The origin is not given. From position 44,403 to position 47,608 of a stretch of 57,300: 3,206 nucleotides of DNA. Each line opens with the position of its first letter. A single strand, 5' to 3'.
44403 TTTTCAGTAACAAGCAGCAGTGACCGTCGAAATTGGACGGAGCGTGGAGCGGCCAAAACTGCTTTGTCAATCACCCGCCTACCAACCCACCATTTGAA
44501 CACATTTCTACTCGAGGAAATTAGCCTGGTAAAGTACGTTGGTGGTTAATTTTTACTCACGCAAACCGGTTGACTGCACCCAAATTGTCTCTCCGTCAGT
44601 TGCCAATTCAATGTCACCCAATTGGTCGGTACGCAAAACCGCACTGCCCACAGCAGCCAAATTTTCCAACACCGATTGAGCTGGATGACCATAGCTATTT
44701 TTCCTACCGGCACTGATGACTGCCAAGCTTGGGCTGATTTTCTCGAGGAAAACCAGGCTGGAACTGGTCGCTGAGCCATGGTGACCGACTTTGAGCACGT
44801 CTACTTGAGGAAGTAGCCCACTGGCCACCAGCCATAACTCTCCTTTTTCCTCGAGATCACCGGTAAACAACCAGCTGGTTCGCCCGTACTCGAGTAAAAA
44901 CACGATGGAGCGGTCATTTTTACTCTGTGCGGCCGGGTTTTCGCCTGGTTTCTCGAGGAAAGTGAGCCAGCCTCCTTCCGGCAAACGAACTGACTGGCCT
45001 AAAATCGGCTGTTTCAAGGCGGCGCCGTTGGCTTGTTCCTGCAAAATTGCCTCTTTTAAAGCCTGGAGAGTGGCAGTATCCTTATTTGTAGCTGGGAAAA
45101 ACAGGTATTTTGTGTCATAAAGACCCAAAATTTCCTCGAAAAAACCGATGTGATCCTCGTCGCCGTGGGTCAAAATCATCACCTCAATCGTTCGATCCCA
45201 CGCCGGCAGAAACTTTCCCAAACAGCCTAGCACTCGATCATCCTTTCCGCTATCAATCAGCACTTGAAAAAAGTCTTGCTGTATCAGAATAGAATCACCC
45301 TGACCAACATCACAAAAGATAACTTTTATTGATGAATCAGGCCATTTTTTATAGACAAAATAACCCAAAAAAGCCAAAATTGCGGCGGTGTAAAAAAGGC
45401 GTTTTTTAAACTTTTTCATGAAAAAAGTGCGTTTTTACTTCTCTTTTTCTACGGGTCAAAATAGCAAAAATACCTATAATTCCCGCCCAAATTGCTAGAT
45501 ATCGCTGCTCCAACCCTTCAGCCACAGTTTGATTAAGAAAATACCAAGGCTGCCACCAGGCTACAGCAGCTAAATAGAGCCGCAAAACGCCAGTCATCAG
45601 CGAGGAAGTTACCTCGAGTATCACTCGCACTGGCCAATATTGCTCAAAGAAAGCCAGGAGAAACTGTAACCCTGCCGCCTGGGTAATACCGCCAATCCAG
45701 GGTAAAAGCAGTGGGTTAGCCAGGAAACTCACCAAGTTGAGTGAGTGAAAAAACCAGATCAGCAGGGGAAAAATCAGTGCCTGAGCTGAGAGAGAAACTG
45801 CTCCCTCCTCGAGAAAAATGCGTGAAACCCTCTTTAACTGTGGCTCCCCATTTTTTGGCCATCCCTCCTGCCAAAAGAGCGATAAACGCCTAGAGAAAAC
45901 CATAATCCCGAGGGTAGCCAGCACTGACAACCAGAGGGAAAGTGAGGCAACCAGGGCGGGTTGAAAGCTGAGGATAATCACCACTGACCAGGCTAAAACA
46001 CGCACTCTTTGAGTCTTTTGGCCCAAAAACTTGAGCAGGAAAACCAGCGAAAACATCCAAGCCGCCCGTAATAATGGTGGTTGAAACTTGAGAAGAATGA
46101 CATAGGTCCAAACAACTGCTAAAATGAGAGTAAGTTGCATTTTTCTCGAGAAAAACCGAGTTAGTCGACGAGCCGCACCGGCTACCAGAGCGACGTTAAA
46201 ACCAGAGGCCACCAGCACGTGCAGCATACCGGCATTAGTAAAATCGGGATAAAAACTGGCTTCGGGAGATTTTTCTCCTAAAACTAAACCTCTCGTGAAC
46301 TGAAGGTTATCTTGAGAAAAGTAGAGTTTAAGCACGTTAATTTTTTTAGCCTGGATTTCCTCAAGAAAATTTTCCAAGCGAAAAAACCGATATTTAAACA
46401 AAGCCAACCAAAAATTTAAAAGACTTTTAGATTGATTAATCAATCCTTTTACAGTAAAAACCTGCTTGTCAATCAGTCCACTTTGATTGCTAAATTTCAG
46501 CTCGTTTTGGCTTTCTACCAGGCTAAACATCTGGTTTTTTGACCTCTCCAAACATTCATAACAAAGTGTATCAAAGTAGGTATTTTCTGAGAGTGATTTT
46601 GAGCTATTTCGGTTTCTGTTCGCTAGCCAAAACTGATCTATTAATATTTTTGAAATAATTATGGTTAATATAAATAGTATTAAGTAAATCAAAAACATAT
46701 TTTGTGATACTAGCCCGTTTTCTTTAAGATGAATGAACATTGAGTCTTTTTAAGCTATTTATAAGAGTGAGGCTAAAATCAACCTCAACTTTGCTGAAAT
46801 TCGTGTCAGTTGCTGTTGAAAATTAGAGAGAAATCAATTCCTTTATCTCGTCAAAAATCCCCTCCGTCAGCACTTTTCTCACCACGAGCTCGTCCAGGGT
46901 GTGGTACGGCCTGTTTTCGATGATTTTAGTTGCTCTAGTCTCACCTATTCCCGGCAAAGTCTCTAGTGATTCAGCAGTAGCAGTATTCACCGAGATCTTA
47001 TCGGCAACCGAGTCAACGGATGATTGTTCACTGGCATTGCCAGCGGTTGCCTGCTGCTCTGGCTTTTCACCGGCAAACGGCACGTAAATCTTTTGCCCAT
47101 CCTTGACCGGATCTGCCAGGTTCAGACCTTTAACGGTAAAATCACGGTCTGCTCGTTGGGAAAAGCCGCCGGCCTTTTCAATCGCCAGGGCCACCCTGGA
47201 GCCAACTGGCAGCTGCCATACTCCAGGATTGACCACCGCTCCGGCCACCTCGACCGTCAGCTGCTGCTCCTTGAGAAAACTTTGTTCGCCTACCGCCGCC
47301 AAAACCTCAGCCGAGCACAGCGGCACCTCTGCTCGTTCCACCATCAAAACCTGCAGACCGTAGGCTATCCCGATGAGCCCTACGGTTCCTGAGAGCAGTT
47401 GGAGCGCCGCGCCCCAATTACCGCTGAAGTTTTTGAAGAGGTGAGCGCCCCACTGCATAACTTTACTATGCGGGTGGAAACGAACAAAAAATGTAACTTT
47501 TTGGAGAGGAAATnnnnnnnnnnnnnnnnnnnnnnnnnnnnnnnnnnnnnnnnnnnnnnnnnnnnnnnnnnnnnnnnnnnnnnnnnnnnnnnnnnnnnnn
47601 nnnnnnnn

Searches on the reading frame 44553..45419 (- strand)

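Call 79: search_protein_families(library=pfam, proteins=[window:44553-45419:-], max_evalue=0.0001)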
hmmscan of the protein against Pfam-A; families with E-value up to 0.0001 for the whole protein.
window:44553-45419:- (288 aa): 1 family
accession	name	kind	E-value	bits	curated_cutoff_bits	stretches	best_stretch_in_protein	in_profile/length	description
PF00753.33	Lactamase_B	-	1.3e-11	45.3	22.7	1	37-238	2-195/196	Metallo-beta-lactamase superfamily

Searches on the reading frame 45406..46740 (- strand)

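Call 80: search_protein_families(library=pfam, proteins=[window:45406-46740:-], max_evalue=0.0001)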
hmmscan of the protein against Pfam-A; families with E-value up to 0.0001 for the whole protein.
window:45406-46740:- (444 aa): 1 family
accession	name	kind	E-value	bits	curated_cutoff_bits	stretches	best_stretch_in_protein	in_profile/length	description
PF03772.21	Competence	-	2.6e-39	135.7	23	1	152-422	1-261/270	Competence protein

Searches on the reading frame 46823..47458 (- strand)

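Call 80: search_protein_families(library=pfam, proteins=[window:46823-47458:-], max_evalue=0.0001)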
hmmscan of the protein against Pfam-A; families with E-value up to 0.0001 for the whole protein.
window:46823-47458:- (211 aa): 3 families
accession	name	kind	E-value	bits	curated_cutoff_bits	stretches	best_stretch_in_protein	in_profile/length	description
PF10531.15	SLBB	-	1.6e-10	41.1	27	1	69-106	2-39/55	SLBB domain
PF12836.13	HHH_3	-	2.7e-10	40.6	27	1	153-209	4-64/65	Helix-hairpin-helix motif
PF00633.29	HHH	-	1e-05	25.6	24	1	156-181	4-29/30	Helix-hairpin-helix motif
